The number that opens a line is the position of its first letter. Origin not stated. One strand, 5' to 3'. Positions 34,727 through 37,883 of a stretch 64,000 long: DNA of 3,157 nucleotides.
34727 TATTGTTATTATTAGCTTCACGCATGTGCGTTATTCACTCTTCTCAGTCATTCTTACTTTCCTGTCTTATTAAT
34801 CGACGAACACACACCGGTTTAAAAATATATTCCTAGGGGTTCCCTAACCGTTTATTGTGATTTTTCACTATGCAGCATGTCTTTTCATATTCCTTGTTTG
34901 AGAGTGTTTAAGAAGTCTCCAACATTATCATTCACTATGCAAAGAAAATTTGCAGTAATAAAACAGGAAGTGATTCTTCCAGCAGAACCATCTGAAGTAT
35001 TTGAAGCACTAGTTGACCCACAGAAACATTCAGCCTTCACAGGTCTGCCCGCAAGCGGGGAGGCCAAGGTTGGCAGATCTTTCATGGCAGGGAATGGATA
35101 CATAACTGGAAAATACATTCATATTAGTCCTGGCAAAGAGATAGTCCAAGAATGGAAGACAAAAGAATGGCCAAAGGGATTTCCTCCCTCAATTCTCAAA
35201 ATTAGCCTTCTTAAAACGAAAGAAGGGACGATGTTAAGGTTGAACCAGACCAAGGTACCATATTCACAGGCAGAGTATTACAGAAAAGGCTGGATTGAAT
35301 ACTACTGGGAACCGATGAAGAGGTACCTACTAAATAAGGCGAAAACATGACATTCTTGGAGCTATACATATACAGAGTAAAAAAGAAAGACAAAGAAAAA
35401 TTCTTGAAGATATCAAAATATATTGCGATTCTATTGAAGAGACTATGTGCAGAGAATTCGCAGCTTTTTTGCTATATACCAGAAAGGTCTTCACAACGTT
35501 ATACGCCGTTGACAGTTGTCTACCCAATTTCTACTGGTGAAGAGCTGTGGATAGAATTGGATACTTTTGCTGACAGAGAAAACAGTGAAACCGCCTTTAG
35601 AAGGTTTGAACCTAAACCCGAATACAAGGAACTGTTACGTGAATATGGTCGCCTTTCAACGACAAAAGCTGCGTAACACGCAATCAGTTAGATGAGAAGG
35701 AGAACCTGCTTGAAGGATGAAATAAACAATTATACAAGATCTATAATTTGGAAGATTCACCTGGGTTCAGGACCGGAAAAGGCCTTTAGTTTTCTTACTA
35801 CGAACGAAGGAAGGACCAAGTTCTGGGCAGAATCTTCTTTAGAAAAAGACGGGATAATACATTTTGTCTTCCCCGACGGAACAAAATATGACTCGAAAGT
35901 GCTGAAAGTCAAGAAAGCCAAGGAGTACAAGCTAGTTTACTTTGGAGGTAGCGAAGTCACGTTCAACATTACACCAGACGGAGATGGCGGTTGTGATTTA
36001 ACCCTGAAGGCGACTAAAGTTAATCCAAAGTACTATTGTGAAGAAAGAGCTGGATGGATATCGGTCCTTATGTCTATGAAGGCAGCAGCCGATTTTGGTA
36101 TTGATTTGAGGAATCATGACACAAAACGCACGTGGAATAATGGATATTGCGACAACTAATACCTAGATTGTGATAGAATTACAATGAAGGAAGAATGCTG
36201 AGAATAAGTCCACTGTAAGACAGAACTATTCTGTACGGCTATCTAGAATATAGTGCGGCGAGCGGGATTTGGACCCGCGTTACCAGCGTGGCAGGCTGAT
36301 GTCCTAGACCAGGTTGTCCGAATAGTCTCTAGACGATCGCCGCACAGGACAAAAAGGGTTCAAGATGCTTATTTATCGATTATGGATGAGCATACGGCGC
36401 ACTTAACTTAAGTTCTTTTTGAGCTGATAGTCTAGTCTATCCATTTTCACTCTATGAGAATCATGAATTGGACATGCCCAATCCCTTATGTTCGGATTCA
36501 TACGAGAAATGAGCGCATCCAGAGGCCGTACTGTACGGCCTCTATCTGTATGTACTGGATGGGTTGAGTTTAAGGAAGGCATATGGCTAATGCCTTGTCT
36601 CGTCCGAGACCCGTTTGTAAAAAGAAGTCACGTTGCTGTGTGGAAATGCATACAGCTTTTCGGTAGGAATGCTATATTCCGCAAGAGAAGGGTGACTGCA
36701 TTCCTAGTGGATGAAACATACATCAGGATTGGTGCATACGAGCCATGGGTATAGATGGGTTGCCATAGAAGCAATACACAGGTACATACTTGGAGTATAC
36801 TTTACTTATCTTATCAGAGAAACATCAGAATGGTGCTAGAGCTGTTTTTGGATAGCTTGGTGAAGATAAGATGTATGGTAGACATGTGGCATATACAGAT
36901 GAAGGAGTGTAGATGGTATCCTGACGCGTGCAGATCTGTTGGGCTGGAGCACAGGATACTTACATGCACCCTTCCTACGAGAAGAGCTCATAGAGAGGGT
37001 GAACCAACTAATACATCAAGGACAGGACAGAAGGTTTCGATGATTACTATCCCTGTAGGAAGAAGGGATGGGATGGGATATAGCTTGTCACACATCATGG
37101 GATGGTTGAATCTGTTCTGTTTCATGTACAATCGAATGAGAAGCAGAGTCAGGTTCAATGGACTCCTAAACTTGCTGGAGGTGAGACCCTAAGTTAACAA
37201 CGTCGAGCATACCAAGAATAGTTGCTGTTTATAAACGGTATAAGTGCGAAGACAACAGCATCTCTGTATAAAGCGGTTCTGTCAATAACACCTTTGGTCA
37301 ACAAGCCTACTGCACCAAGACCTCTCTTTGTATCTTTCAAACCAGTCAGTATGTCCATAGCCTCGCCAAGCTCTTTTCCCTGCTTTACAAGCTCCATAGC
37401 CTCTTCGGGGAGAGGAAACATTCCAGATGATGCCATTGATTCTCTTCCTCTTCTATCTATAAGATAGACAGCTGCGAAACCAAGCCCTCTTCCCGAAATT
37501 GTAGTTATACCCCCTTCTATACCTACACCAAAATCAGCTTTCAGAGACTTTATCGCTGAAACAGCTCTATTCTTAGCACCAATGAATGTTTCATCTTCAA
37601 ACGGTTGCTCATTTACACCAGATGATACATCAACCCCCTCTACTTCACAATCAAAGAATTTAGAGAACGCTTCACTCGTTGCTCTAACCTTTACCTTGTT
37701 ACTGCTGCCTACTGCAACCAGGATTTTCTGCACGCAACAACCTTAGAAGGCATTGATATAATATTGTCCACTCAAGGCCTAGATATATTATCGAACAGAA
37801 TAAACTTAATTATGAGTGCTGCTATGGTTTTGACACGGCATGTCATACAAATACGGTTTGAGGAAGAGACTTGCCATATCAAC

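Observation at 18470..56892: Extreme tRNA intron load: 6 of 7 tRNA genes interrupted, 12 introns in total, with a recurrent T-loop 59/60 site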

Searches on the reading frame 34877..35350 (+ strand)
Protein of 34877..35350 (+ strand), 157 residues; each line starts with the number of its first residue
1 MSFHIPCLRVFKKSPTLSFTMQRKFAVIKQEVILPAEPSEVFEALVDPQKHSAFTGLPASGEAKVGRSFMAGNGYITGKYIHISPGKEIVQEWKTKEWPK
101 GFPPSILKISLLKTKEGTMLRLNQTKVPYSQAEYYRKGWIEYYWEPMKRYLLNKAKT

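Call 72: search_protein_families(library=pfam, proteins=[window:34877-35350:+], max_evalue=0.001)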
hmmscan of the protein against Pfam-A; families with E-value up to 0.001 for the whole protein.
window:34877-35350:+ (157 aa): 1 family
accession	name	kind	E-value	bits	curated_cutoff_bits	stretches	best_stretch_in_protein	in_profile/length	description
PF08327.17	AHSA1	-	1.1e-16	61.7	22.1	1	36-151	2-124/125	Activator of Hsp90 ATPase homolog 1-like protein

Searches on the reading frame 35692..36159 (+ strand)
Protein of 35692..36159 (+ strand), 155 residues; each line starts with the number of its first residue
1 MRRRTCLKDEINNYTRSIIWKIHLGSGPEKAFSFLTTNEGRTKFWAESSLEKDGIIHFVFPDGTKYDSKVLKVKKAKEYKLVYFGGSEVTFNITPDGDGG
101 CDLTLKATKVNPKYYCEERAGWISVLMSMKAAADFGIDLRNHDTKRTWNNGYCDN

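Call 72: search_protein_families(library=pfam, proteins=[window:35692-36159:+], max_evalue=0.001)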
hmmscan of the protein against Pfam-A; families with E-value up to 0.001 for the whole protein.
window:35692-36159:+ (155 aa): 1 family
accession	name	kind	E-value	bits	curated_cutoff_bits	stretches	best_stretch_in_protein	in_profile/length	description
PF08327.17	AHSA1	-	7.9e-07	29.8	22.1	1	28-132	4-123/125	Activator of Hsp90 ATPase homolog 1-like protein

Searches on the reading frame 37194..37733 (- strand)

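Call 72: search_protein_families(library=pfam, proteins=[window:37194-37733:-], max_evalue=0.001)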
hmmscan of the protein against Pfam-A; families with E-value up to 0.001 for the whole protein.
window:37194-37733:- (179 aa): 1 family
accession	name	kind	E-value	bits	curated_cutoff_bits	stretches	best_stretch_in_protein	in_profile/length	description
PF01931.24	NTPase_I-T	-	1.6e-54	184.6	25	1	9-168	1-162/162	Protein of unknown function DUF84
